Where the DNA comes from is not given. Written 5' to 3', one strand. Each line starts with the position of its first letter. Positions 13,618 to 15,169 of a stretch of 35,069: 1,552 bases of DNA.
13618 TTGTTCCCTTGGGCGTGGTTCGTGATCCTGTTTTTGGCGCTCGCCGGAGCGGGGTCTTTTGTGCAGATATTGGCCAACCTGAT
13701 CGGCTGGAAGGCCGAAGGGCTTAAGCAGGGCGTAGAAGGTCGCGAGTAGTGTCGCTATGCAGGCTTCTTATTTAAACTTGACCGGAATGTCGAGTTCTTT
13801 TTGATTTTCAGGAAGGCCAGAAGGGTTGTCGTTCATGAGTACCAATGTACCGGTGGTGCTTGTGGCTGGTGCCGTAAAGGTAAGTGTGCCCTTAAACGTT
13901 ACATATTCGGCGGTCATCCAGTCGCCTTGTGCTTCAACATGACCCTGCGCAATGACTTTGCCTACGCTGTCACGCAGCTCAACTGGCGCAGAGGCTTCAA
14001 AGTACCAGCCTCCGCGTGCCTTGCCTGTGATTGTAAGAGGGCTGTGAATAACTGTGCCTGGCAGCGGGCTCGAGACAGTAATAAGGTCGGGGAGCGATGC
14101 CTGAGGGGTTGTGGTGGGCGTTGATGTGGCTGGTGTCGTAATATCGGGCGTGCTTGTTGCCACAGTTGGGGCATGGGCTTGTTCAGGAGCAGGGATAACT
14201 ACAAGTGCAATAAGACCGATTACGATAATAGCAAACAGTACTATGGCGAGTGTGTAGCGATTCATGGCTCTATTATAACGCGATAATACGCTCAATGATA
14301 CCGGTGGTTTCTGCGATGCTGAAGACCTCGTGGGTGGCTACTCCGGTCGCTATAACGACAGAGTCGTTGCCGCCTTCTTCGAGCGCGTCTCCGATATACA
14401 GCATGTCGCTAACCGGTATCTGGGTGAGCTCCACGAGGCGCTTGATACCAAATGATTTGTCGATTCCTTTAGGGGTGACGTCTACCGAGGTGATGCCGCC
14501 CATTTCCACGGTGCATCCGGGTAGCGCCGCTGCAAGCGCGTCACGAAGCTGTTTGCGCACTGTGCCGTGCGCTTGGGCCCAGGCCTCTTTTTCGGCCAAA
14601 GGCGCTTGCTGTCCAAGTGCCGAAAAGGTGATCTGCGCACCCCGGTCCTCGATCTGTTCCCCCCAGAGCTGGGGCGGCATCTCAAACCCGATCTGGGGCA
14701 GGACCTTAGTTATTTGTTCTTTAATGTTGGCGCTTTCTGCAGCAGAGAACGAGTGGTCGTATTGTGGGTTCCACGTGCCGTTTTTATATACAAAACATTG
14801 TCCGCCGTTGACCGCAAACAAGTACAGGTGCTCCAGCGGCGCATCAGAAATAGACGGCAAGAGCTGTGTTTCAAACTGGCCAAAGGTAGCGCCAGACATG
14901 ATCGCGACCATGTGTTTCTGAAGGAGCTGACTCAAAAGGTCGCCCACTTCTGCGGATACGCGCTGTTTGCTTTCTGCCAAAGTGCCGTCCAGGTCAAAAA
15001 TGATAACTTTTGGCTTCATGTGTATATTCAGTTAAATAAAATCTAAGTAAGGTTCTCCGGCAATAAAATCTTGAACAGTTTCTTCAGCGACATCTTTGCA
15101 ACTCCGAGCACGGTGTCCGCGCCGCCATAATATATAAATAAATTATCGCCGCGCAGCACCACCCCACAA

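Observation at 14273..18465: Compact operon that could take beta-mannosides to fructose-6-P: PMI cupin, three GH130 modules and a eukaryotic-type PMM-like HAD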

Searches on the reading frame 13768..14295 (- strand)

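Call 3: search_protein_families(library=pfam, proteins=[window:13768-14295:-], max_evalue=0.01)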
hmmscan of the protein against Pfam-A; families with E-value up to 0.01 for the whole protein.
window:13768-14295:- (175 aa): 1 family
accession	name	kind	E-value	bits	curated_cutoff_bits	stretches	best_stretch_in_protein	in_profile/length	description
PF10648.15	Gmad2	-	6.3e-17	62.1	25.7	1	72-160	2-84/86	Immunoglobulin-like domain of bacterial spore germination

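Call 4: search_protein_families(library=ncbifam, proteins=[window:13768-14295:-], max_evalue=0.01)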
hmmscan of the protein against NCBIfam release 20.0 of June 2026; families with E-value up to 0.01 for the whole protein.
window:13768-14295:- (175 aa): 1 family
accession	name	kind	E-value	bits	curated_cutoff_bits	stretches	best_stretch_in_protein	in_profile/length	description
NF040520.1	Ig_like_BLP2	equivalog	0.0012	17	750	1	72-126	168-215/730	Ig-like repeat protein Blp2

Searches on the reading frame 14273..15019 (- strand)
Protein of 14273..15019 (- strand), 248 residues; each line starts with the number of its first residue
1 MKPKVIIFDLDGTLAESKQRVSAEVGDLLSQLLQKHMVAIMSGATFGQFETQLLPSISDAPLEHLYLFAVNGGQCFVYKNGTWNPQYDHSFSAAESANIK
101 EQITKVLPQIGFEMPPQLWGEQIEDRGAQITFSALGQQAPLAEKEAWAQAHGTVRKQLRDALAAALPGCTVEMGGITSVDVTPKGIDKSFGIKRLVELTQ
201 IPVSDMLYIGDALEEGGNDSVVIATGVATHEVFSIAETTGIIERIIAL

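Call 3: search_protein_families(library=pfam, proteins=[window:14273-15019:-], max_evalue=0.01)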
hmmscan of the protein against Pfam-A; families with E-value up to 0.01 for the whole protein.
window:14273-15019:- (248 aa): 6 families
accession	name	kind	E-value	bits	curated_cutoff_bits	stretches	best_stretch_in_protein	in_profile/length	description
PF08282.18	Hydrolase_3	-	3.2e-12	47.1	20.9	2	6-104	1-92/255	haloacid dehalogenase-like hydrolase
PF03332.19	PMM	-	3.9e-12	46.9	22.4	1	27-246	3-219/221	Eukaryotic phosphomannomutase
PF00702.32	Hydrolase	-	6.9e-05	23.8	26.4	1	4-43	2-27/191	haloacid dehalogenase-like hydrolase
PF05116.19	S6PP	-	0.00069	19.7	20.3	0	151-219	129-193/247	Sucrose-6F-phosphate phosphohydrolase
PF25109.1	HAD_PNKP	-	0.0028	18.2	27.6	1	3-40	1-38/143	Polynucleotide kinase PNKP phosphatase domain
PF02358.22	Trehalose_PPase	-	0.0084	15.7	27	0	7-93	1-82/235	Trehalose-phosphatase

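Call 4: search_protein_families(library=ncbifam, proteins=[window:14273-15019:-], max_evalue=0.01)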
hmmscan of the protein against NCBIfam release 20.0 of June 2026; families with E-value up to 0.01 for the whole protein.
window:14273-15019:- (248 aa): 12 families
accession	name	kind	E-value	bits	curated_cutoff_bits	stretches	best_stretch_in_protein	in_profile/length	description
TIGR01484.1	HAD-SF-IIB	subfamily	6.9e-17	62.2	41.8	1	6-220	2-209/221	HAD-IIB family hydrolase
TIGR00099.1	Cof-subfamily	subfamily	7.7e-13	48.6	137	2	5-103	1-92/256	Cof-type HAD-IIB family hydrolase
NF002245.0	PRK01158.1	equivalog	1.1e-06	28.1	198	0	179-212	149-182/233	phosphoglycolate phosphatase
TIGR01487.1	Pglycolate_arch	equivalog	2.5e-06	27.5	122.75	0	178-212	138-172/215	phosphoglycolate phosphatase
NF045966.1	YcsE_rel_Pase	equivalog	2.8e-05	23.7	220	1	3-44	2-44/265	YcsE-related riboflavin metabolism phosphatase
TIGR01482.1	SPP-subfamily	subfamily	5.1e-05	22.9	107.15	1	161-212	135-174/225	sucrose-phosphate phosphatase subfamily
TIGR00685.1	T6PP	equivalog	0.00012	22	68.05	1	4-213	4-199/250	trehalose-phosphatase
NF011705.0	PRK15126.1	equivalog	0.0031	16.9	336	0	5-42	4-41/272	HMP-PP phosphatase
NF009695.0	PRK13222.1-2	equivalog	0.0033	16.9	225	0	2-34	5-37/226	phosphoglycolate phosphatase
TIGR01662.1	HAD-SF-IIIA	subfamily_domain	0.0036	17.4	44.6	0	4-45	1-51/141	HAD-IIIA family hydrolase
NF009698.0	PRK13223.1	equivalog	0.0066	15.7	466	0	3-34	13-44/272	phosphoglycolate phosphatase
NF007560.0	PRK10187.1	equivalog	0.0096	15.2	327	0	7-226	18-214/266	trehalose-phosphatase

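Call 6: search_solved_structures(query=window:14273-15019:-, max_evalue=0.001, show_alignments=3)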
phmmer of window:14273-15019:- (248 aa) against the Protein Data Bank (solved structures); distinct sequences matched with E-value up to 0.001: 17.
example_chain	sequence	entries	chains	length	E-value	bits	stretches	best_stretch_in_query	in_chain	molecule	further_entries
4bnd_A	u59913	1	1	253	4.4e-34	121.3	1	3-248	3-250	ALPHA-PHOSPHOGLUCOMUTASE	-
4bnd_B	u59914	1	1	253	4.6e-34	121.2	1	3-248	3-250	ALPHA-PHOSPHOGLUCOMUTASE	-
6cft_A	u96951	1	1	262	4.2e-14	55.9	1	5-238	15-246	Phosphomannomutase 1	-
2amy_A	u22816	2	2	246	5.5e-14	55.5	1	3-224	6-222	Phosphomannomutase 2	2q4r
7o0c_A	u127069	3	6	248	5.6e-14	55.5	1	3-224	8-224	Phosphomannomutase 2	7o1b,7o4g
7o58_A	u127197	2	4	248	7.6e-14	55.1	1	3-223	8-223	Phosphomannomutase 2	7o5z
9hn3_A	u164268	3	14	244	1.7e-13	54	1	5-224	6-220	Phosphomannomutase 2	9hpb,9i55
6cfr_A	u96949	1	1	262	2.3e-13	53.5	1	5-238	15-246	Phosphomannomutase 1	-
6cfu_A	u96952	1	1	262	3.8e-13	52.8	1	5-238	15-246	Phosphomannomutase 1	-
2fuc_A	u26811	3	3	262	4.1e-13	52.7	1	5-238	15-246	Phosphomannomutase 1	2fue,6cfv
6cfs_A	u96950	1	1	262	1.5e-12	50.9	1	5-238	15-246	Phosphomannomutase 1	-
6i5x_A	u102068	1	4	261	1.9e-12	50.5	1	2-224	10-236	Phosphomannomutase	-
3f9r_A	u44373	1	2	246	6.9e-12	48.7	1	1-248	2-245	Phosphomannomutase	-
5ue7_A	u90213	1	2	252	1.1e-11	48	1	3-223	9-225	Phosphomannomutase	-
7myv_A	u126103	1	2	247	5e-11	45.8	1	2-222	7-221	Phosphomannomutase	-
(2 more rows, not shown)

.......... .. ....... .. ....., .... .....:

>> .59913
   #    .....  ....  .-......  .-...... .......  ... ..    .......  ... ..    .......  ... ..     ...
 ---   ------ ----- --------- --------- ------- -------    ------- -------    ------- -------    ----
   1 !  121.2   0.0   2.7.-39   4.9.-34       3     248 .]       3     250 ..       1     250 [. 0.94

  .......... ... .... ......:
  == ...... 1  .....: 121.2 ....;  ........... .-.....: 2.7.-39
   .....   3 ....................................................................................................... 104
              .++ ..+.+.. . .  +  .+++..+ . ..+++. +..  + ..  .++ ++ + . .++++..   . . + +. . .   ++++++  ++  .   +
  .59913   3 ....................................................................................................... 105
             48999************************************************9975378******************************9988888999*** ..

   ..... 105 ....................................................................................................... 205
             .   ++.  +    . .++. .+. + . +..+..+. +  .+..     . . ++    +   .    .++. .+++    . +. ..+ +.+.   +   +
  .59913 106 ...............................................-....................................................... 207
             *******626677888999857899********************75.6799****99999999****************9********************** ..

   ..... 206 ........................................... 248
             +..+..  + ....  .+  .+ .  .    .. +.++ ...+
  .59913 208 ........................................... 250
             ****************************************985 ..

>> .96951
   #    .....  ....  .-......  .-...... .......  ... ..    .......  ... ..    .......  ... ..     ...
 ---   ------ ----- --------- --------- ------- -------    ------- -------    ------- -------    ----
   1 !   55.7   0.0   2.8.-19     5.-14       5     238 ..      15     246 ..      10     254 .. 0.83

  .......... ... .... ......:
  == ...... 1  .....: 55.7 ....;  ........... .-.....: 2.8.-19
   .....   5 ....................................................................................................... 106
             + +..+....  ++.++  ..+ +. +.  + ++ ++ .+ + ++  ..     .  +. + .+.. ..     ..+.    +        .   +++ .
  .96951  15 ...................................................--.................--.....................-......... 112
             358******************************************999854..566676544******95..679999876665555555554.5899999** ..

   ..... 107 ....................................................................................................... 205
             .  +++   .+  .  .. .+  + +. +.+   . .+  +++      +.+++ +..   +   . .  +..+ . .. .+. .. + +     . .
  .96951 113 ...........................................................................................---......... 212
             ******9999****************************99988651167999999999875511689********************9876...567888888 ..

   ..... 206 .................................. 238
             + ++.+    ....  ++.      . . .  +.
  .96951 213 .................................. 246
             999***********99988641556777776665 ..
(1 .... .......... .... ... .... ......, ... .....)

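Call 63: search_solved_structures(query=A2, max_evalue=0.01, show_alignments=0)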
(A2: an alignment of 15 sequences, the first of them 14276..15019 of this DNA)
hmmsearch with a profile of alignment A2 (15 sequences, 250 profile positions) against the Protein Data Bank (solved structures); distinct sequences matched with E-value up to 0.01: 43.
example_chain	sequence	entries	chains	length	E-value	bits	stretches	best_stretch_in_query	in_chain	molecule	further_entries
4bnd_A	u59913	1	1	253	3.2e-64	219.6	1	4-249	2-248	ALPHA-PHOSPHOGLUCOMUTASE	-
4bnd_B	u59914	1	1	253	3.5e-64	219.5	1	5-249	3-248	ALPHA-PHOSPHOGLUCOMUTASE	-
6i5x_A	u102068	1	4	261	4.2e-29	104.6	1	5-248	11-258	Phosphomannomutase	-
5ue7_A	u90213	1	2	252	1.8e-27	99.2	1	5-248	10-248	Phosphomannomutase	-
9hn3_A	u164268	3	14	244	3.3e-26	95.1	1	6-246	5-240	Phosphomannomutase 2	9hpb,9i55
2amy_A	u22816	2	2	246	5.3e-25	91.2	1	5-246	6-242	Phosphomannomutase 2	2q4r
7o0c_A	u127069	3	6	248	5.4e-25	91.2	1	5-246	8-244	Phosphomannomutase 2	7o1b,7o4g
7myv_A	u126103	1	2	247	4.3e-24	88.2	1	1-247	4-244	Phosphomannomutase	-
7o58_A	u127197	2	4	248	6.5e-24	87.6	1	5-244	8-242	Phosphomannomutase 2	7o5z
2i54_A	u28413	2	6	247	1.5e-22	83.1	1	4-249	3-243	Phosphomannomutase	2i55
6cft_A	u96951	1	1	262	4.4e-22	81.6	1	5-246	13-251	Phosphomannomutase 1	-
6cfr_A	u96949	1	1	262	6.4e-22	81.1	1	5-246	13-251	Phosphomannomutase 1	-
6cfu_A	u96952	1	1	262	5.2e-21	78.1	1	5-246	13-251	Phosphomannomutase 1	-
2fuc_A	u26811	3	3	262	7.3e-21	77.6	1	5-246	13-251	Phosphomannomutase 1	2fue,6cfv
6cfs_A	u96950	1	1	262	1.4e-20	76.7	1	5-246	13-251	Phosphomannomutase 1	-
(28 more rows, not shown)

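Call 75: find_related_loci(query=A2, collection=genome_contigs, flank=8000)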
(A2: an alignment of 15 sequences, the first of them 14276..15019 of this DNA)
Query A2 (248 aa) in genome_contigs; peptide patterns used: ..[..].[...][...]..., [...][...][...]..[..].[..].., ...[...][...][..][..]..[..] (x = any residue, [..] = any of these).
600 stretches matched a pattern (row limit reached: there are more); 118 encode a relative of the query (tblastn E <= 1e-3); the best 80 are kept; 80 distinct loci.
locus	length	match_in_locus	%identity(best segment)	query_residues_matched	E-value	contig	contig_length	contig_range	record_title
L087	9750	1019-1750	47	4-246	3e-72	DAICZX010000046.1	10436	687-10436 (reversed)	MAG TPA_asm: Candidatus Parcubacteria bacterium isolate clean1827 k141_274897, whole genome shotgun sequence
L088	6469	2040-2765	44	4-247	4e-59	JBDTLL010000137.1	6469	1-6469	MAG: Daejeonella sp. isolate cluster3_bin.10 NODE_63095_length_6469_cov_8.012005, whole genome shotgun sequence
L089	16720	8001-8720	43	5-245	1e-58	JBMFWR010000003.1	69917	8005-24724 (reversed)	MAG: Candidatus Micrarchaeia archaeon isolate KM4364-23 NODE_3_length_69917_cov_5.684221, whole genome shotgun sequence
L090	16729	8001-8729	44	4-247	3e-58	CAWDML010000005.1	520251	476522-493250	MAG: uncultured delta proteobacterium isolate MFD04944.bin.2.99 genome assembly, contig: contig_28631, whole genome shot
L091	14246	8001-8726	42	4-246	4e-58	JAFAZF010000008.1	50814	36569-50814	MAG: Sphingomonadaceae bacterium isolate CP_BM_RX_R8_34 BM_RX_R8_k147_1851388, whole genome shotgun sequence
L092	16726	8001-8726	43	4-246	5e-58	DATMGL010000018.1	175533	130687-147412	MAG TPA_asm: Sphingobium sp. isolate SMAG_U13488 k141_42280, whole genome shotgun sequence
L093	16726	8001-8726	46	4-247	1e-57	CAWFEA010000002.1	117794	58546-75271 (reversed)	MAG: uncultured Acidobacteriota bacterium isolate MFD05580.bin.2.70 genome assembly, contig: contig_12470, whole genome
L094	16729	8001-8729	45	4-247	9e-58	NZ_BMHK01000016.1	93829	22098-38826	Novosphingobium endophyticum strain CGMCC 1.15095 sequence016, whole genome shotgun sequence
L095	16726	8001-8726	43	4-247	3e-57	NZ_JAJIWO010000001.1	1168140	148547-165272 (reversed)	Mucilaginibacter sp. UR6-11 contig1, whole genome shotgun sequence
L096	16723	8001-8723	43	5-247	5e-57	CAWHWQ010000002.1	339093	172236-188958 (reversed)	MAG: Candidatus Eremiobacteraeota bacterium isolate MFD04434.bin.2.23 genome assembly, contig: contig_16407, whole genom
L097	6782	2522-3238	42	5-243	2e-56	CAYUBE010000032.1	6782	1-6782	MAG TPA_asm: uncultured Candidatus Saccharibacteria bacterium isolate binchicken_co3_598 genome assembly, contig: NODE_3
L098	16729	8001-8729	45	4-247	2e-56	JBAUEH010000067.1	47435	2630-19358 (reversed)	MAG: Candidatus Acidiferrales bacterium isolate MFD10743_ilm_asm_bin16 k127_156321, whole genome shotgun sequence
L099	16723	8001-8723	43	5-247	4e-56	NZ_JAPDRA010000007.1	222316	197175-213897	Sphingomonas canadensis strain FWC47 FWC47_scaffold7, whole genome shotgun sequence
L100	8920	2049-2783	42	4-247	7e-56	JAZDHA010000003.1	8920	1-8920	MAG: bacterium isolate MEGAHIT-group-0.294 k141_4272170, whole genome shotgun sequence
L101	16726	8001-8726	42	4-247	8e-56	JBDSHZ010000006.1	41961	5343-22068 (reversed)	MAG: Pelobium sp. isolate cluster1_bin.288 k127_2806670, whole genome shotgun sequence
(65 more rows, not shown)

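Call 78: search_protein_families(library=pfam, proteins=[L095:1939-2817:+, L095:3966-4370:+, L095:4610-6862:+, L095:6939-7982:+, L095:10121-11551:+, L095:11644-12093:-, L095:12136-13146:-, L095:13325-13981:+, L095:14253-15203:-, L095:15522-16121:-], max_evalue=0.001)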
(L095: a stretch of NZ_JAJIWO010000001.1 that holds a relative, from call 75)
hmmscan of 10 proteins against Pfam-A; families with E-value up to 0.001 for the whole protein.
L095:1939-2817:+ (293 aa): 2 families
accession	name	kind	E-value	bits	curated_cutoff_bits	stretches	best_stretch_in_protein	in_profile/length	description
PF02588.21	YitT_membrane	-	1.5e-57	194.8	24.3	1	17-219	2-205/205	Uncharacterised 5xTM membrane BCR, YitT family COG1284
PF10035.14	DUF2179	-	1e-14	54.5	22.8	1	224-283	1-55/55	Uncharacterized protein conserved in bacteria (DUF2179)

L095:3966-4370:+ (135 aa): 2 families
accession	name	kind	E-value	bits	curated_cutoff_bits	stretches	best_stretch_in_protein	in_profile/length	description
PF00034.26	Cytochrom_C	-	4.2e-11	44.4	21.3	1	53-135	2-90/90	Cytochrome c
PF13442.11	Cytochrome_CBB3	-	1.8e-05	25.4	27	1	52-131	3-68/68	Cytochrome C oxidase, cbb3-type, subunit III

L095:4610-6862:+ (751 aa): 4 families
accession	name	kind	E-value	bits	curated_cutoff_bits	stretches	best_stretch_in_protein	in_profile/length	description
PF23500.1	DUF7133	-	8.5e-93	312.1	27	1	54-431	1-385/385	Domain of unknown function (DUF7133)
PF00034.26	Cytochrom_C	-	1.6e-07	32.9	21.3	1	619-708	1-88/90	Cytochrome c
PF13646.12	HEAT_2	-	1.8e-07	31.8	27.7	1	510-585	4-78/88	HEAT repeats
PF13442.11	Cytochrome_CBB3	-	7.1e-07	29.9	27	1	619-703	3-65/68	Cytochrome C oxidase, cbb3-type, subunit III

L095:6939-7982:+ (348 aa): 1 family
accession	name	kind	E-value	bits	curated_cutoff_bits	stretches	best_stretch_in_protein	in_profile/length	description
PF00274.25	Glycolytic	-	2.7e-126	421.5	22.2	1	14-344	1-331/349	Fructose-bisphosphate aldolase class-I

L095:10121-11551:+ (477 aa): 1 family
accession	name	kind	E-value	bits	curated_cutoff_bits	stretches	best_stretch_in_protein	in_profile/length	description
PF02614.20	UxaC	-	8.2e-198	658.3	25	1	10-473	1-464/464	Glucuronate isomerase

L095:11644-12093:- (150 aa): 1 family
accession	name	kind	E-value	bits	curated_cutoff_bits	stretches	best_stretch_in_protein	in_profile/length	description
PF04074.18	DUF386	-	9.5e-45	152.6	26.5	1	1-148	1-145/145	YhcH/YjgK/YiaL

L095:12136-13146:- (337 aa): 1 family
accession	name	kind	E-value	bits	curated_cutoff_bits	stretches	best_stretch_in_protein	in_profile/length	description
PF00294.29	PfkB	-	2.9e-38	132.3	25.8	1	3-314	2-295/302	pfkB family carbohydrate kinase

L095:13325-13981:+ (219 aa): 1 family
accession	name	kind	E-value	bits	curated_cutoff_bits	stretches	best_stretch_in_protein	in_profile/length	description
PF01081.25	Aldolase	-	1.4e-31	109.9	27.8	1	15-205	9-194/196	KDPG and KHG aldolase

L095:14253-15203:- (317 aa): 1 family
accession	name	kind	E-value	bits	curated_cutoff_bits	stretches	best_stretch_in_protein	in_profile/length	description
PF01416.25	PseudoU_synth_1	-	2.7e-23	82.9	23.3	1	196-292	9-108/108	tRNA pseudouridine synthase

L095:15522-16121:- (200 aa): 2 families
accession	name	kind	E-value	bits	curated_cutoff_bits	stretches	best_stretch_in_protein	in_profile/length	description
PF13302.13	Acetyltransf_3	-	1.3e-21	78.2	25.4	1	18-158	2-138/138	Acetyltransferase (GNAT) domain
PF00583.31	Acetyltransf_1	-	9.5e-05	23.1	20.7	1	69-156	31-115/116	Acetyltransferase (GNAT) family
